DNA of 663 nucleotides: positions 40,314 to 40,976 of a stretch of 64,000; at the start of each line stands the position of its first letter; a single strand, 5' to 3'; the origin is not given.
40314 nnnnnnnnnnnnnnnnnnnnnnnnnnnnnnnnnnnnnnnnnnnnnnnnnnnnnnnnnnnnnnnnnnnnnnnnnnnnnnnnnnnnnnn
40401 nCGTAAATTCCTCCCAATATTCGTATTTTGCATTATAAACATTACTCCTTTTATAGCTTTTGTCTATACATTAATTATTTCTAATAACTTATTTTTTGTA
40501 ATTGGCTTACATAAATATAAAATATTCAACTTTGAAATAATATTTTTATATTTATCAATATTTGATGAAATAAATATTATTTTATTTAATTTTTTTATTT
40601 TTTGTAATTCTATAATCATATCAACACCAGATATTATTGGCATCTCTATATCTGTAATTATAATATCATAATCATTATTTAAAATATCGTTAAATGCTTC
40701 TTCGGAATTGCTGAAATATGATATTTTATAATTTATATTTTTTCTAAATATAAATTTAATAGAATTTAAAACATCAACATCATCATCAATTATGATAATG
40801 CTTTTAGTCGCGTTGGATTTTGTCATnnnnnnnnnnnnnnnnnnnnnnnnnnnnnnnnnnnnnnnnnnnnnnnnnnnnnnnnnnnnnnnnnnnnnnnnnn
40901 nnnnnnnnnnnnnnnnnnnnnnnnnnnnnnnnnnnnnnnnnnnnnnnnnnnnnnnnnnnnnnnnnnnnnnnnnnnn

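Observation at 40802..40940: GC-rich structured leader with terminator hairpin and a thrice-used 10-nt motif in front of a stand-alone receiver-domain gene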

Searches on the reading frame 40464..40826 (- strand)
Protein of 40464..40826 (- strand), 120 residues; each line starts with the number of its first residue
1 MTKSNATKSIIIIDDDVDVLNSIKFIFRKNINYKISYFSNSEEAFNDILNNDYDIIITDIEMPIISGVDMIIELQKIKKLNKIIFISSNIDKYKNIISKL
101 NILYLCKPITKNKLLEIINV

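Call 12: find_encoding_contigs(protein=window:40464-40826:-, flank=5000, max_places=10)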
Protein window:40464-40826:- (120 aa): 8 contigs read that carry it; 7 places shown.
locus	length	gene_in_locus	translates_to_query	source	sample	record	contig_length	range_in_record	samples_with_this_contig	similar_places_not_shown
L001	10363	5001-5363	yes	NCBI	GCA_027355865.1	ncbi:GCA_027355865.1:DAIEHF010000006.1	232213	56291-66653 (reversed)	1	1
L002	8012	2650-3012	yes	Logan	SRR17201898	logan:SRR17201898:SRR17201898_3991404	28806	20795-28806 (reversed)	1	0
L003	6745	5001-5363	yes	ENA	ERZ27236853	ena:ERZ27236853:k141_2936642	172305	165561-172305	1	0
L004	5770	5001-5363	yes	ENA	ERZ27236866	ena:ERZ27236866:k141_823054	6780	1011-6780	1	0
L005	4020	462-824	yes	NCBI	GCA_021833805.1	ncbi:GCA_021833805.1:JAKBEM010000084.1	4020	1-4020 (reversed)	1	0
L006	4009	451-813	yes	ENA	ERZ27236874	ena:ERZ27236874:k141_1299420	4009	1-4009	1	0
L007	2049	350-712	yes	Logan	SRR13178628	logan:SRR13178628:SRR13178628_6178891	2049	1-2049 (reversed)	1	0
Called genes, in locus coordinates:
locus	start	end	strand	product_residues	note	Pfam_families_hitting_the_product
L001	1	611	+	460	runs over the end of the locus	PF01555:N6_N4_Mtase, PF01170:UPF0020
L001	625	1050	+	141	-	PF01219:DAGK_prokar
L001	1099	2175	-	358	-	PF01926:MMR_HSR1, PF02421:FeoB_N, PF06071:YchF-GTPase_C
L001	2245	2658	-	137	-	PF01649:Ribosomal_S20p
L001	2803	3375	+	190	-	PF00210:Ferritin, PF02915:Rubrerythrin, PF21349:RUBY_RBDX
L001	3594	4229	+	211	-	PF20582:UPF0758_N, PF04002:RadC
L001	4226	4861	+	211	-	-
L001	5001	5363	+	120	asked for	PF00072:Response_reg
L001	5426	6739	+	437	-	PF13638:PIN_4, PF02562:PhoH, PF13245:AAA_19 (faint), PF13604:AAA_30 (faint)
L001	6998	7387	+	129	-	-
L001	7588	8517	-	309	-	PF02899:Phage_int_SAM_1, PF13102:Phage_int_SAM_5 (weak), PF13495:Phage_int_SAM_4 (weak), PF00589:Phage_integrase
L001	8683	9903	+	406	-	PF26514:DUF8173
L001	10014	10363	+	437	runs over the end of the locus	PF05697:Trigger_N, PF00254:FKBP_C, PF05698:Trigger_C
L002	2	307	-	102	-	?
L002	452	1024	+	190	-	PF00210:Ferritin, PF02915:Rubrerythrin, PF21349:RUBY_RBDX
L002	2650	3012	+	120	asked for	PF00072:Response_reg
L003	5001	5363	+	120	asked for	PF00072:Response_reg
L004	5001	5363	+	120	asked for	PF00072:Response_reg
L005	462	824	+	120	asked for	PF00072:Response_reg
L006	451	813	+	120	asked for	PF00072:Response_reg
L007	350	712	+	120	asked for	PF00072:Response_reg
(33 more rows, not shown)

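Call 13: search_protein_families(library=pfam, proteins=[window:40464-40826:-], max_evalue=0.01)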
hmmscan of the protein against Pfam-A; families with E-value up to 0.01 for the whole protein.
window:40464-40826:- (120 aa): 1 family
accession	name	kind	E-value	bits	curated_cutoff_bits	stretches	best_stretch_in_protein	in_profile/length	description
PF00072.30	Response_reg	-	2.6e-17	63.4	30.2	1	10-118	1-110/111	Response regulator receiver domain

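Call 15: find_homologous_proteins(query=window:40464-40826:-, max_evalue=0.00001)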
Query window:40464-40826:- (120 aa): 6 proteins with E <= 0.00001 among 43 candidates.
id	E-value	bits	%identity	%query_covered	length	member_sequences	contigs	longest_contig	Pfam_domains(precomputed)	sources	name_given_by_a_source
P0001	8.8e-64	230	100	100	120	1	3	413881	PF00072.31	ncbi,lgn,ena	-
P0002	6.9e-39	150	70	98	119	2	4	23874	PF00072.31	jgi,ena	-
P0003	6.2e-38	147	68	98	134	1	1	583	PF00072.31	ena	-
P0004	1.9e-37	146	69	98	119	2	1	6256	PF00072.31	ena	-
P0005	1.3e-35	140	68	98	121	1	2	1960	PF00072.31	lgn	-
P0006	1.2e-32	130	64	98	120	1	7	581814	PF00072.31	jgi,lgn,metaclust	metaclust:\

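Call 17: find_encoding_contigs(protein=P0002, flank=4000, max_places=4)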
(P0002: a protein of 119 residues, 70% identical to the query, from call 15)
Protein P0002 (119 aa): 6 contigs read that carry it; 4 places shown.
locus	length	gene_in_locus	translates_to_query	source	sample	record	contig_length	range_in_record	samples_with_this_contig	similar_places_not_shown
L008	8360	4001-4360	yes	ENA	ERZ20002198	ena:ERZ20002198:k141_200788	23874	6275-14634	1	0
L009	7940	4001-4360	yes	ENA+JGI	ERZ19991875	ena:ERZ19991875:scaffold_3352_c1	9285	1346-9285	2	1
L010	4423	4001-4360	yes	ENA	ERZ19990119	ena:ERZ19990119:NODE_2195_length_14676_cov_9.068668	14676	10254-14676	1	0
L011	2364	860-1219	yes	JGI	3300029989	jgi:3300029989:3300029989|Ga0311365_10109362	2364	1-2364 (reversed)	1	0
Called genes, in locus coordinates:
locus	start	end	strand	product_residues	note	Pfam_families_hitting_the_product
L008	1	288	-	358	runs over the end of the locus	PF01926:MMR_HSR1, PF02421:FeoB_N, PF06071:YchF-GTPase_C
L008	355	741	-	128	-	PF01649:Ribosomal_S20p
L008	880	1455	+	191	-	PF00210:Ferritin, PF02915:Rubrerythrin, PF21349:RUBY_RBDX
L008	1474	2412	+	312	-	PF01544:CorA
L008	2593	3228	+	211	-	PF20582:UPF0758_N, PF04002:RadC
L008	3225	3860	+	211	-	-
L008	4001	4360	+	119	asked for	PF00072:Response_reg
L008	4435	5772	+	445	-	PF13401:AAA_22 (faint), PF13638:PIN_4, PF02562:PhoH, PF13604:AAA_30 (faint), PF13245:AAA_19 (weak)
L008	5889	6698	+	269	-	-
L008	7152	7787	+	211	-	-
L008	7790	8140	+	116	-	PF01966:HD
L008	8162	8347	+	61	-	-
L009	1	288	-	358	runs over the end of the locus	PF01926:MMR_HSR1, PF02421:FeoB_N, PF06071:YchF-GTPase_C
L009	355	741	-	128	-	PF01649:Ribosomal_S20p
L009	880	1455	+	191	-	PF00210:Ferritin, PF02915:Rubrerythrin, PF21349:RUBY_RBDX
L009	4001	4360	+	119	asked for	PF00072:Response_reg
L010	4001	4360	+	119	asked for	PF00072:Response_reg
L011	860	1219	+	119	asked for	PF00072:Response_reg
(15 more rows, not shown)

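Call 18: find_encoding_contigs(protein=P0006, flank=4000, max_places=5)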
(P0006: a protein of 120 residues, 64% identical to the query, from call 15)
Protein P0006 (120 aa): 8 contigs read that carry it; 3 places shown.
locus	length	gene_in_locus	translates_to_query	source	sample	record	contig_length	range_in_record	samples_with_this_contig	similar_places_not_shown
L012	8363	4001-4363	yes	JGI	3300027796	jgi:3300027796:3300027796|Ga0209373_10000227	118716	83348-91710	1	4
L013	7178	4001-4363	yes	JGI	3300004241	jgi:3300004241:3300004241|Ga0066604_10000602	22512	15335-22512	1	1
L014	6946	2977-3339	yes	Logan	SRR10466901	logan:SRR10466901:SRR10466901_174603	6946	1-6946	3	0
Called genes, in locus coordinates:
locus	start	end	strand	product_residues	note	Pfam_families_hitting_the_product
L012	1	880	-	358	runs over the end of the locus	PF01926:MMR_HSR1, PF02421:FeoB_N, PF06071:YchF-GTPase_C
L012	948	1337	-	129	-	PF01649:Ribosomal_S20p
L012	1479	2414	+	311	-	PF01544:CorA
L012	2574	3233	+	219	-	PF20582:UPF0758_N, PF04002:RadC (weak)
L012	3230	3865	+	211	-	-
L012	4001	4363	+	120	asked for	PF00072:Response_reg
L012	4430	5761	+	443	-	PF13638:PIN_4, PF02562:PhoH, PF13604:AAA_30 (faint)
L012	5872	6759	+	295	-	-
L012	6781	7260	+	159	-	-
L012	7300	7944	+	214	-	-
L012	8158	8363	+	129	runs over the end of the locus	-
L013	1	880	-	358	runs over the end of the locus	PF01926:MMR_HSR1, PF02421:FeoB_N, PF06071:YchF-GTPase_C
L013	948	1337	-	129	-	PF01649:Ribosomal_S20p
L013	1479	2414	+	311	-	PF01544:CorA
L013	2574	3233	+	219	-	PF20582:UPF0758_N, PF04002:RadC (weak)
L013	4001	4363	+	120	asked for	PF00072:Response_reg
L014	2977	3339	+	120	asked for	PF00072:Response_reg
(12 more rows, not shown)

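Call 19: find_encoding_contigs(protein=P0004, flank=4000, max_places=3)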
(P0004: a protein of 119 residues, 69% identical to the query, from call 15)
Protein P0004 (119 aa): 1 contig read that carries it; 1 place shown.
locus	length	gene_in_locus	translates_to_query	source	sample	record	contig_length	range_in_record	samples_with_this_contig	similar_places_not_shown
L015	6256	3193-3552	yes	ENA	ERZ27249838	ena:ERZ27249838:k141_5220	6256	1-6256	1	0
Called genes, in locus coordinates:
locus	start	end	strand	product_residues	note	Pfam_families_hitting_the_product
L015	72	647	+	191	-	PF00210:Ferritin, PF02915:Rubrerythrin, PF21349:RUBY_RBDX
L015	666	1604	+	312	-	PF01544:CorA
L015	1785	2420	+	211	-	PF20582:UPF0758_N, PF04002:RadC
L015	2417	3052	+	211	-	-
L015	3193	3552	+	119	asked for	PF00072:Response_reg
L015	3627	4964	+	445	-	PF13401:AAA_22 (faint), PF13638:PIN_4, PF02562:PhoH, PF13604:AAA_30 (faint), PF13245:AAA_19 (weak)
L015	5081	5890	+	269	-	-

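Call 20: find_encoding_contigs(protein=P0005, flank=4000, max_places=3)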
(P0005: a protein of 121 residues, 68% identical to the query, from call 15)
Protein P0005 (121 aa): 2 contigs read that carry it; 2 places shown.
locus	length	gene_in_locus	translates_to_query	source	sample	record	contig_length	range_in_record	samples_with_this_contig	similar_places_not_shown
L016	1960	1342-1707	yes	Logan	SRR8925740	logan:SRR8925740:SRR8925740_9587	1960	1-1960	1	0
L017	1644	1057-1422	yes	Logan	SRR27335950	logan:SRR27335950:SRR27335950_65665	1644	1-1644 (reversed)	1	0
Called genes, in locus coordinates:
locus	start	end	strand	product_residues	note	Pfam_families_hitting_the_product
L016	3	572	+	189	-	?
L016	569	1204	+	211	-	-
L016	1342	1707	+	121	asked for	PF00072:Response_reg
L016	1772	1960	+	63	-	?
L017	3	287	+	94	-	?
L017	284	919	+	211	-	-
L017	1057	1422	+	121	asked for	PF00072:Response_reg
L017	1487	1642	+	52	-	?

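Call 27: find_related_loci(query=A1, collection=genome_contigs, flank=3000)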
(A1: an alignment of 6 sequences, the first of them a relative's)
Query A1 (120 aa) in genome_contigs; peptide patterns used: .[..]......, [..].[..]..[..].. (x = any residue, [..] = any of these).
599 stretches matched a pattern (row limit reached: there are more); 77 encode a relative of the query (tblastn E <= 1e-3); 77 distinct loci.
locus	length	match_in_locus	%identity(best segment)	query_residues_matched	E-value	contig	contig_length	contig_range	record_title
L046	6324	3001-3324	35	8-115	2e-11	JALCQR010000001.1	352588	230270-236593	MAG: Clostridia bacterium isolate UW_DM_ANA1_1 Ga0455770_00007, whole genome shotgun sequence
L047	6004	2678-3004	30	8-115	1e-10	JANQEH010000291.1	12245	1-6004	MAG: bacterium isolate PL23a_bin.125 k99_829833, whole genome shotgun sequence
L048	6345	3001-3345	30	1-115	1e-10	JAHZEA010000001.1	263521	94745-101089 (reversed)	MAG: Lachnospiraceae bacterium isolate HRGM_Genome_2630 HRGM_Genome_2630_1, whole genome shotgun sequence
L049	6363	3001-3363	30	1-120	2e-10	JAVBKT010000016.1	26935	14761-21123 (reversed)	MAG: Bacillota bacterium isolate EPI_MAG_00003 c_000011079382, whole genome shotgun sequence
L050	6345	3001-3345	30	1-115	2e-10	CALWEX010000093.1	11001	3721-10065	MAG: uncultured Clostridia bacterium isolate E13__bin45 genome assembly, contig: E13__k127_2960918, whole genome shotgun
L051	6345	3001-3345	30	1-115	3e-10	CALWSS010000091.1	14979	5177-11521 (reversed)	MAG: uncultured Clostridia bacterium isolate E11__bin155 genome assembly, contig: E11__k127_694808, whole genome shotgun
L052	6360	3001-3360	32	1-120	4e-10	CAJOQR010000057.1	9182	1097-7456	uncultured Acholeplasmatales bacterium isolate Rumen_Coassembly_mag_497 genome assembly, contig: k87_5621047, whole geno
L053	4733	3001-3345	30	1-115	8e-10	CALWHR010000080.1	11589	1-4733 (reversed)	MAG: uncultured Clostridia bacterium isolate E01__bin174 genome assembly, contig: E01__k127_179208, whole genome shotgun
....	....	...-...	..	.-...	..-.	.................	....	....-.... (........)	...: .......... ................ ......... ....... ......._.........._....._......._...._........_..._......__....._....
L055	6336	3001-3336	32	9-120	1e-9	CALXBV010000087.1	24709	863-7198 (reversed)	MAG: uncultured Clostridia bacterium isolate E16__bin43 genome assembly, contig: E16__k127_4486133, whole genome shotgun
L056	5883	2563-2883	33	10-115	1e-9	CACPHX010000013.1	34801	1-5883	MAG: uncultured Marinoscillum sp. isolate AG-426-P19 genome assembly, contig: AG-426-P19_NODE_13, whole genome shotgun s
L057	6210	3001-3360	25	1-120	1e-9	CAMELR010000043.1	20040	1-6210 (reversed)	MAG: uncultured Clostridia bacterium isolate SRR11489750_bin.39_metaWRAP_v1.3_MAG genome assembly, contig: ERZ11466814.1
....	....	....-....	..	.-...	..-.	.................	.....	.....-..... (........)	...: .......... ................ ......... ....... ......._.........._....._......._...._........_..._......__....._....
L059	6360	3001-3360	25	1-120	1e-9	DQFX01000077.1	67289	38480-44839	MAG TPA_asm: Oscillospiraceae bacterium isolate UBA10671 contig_1720, whole genome shotgun sequence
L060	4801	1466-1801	32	9-120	2e-9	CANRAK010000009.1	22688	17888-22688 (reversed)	MAG: uncultured Clostridia bacterium isolate Lapin-026__bin121 genome assembly, contig: Lapin-026__NODE_2538_length_2268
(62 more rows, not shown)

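Call 34: find_encoding_contigs(protein=P0003, flank=3000, max_places=4)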
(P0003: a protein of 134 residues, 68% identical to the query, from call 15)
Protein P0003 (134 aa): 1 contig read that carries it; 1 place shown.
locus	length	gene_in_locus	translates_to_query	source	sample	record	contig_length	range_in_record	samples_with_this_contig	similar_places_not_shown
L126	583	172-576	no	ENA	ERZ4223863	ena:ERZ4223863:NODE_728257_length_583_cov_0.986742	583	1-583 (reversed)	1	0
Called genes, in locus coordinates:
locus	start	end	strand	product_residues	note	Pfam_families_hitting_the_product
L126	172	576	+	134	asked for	PF00072:Response_reg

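Call 44: search_protein_families(library=padloc, proteins=[window:40464-40826:-], max_evalue=0.1)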
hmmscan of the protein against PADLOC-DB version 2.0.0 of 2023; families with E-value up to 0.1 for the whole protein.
window:40464-40826:- (120 aa): 3 families
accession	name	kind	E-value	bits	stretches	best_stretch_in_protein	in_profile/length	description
PDLC02066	Cas1b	-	0.00022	18.7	1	21-114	172-266/322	-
PDLC04725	PDC-M60B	-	0.0041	15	1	8-65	4-62/158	-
PDLC04726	PDC-M60C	-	0.02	11.8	1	10-69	3-64/407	-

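Call 77: search_protein_representatives(alignment_id=A1)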
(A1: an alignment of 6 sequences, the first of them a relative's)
Query: 6 sequences, 120 profile positions. Proteins with E-value up to 0.001 (for the whole library): 73291; up to 1e-10: 1681; up to 1e-30: 3. The best 150 are listed.
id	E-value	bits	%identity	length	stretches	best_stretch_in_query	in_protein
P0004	1.0e-57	209.8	-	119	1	1-119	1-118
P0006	9.0e-54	197.0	-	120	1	1-118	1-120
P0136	1.7e-32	128.3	-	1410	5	9-118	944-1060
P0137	7.4e-30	119.9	-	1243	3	8-91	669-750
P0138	2.3e-29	118.2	-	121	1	3-119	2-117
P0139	4.5e-27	110.8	-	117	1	7-118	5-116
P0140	1.4e-26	109.3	-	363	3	9-119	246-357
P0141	7.1e-26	107.0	-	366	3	10-118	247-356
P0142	1.8e-25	105.7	-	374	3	8-118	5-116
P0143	2.8e-24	101.9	-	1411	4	9-102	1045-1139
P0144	5.3e-24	100.9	-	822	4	8-118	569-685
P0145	2.9e-23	98.6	-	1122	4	10-118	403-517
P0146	6.1e-23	97.5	-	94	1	32-118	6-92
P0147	6.4e-23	97.5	-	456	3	9-118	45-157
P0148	8.7e-23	97.0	-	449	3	9-90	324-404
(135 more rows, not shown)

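Call 80: find_encoding_contigs(protein=P0139, flank=2500, max_places=3)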
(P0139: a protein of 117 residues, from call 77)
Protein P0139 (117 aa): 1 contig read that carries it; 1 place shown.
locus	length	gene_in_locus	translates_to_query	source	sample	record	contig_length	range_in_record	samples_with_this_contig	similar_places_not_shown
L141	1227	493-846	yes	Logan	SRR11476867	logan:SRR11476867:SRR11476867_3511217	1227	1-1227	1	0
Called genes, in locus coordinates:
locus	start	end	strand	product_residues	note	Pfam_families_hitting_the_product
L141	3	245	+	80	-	?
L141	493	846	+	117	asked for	PF00072:Response_reg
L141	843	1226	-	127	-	?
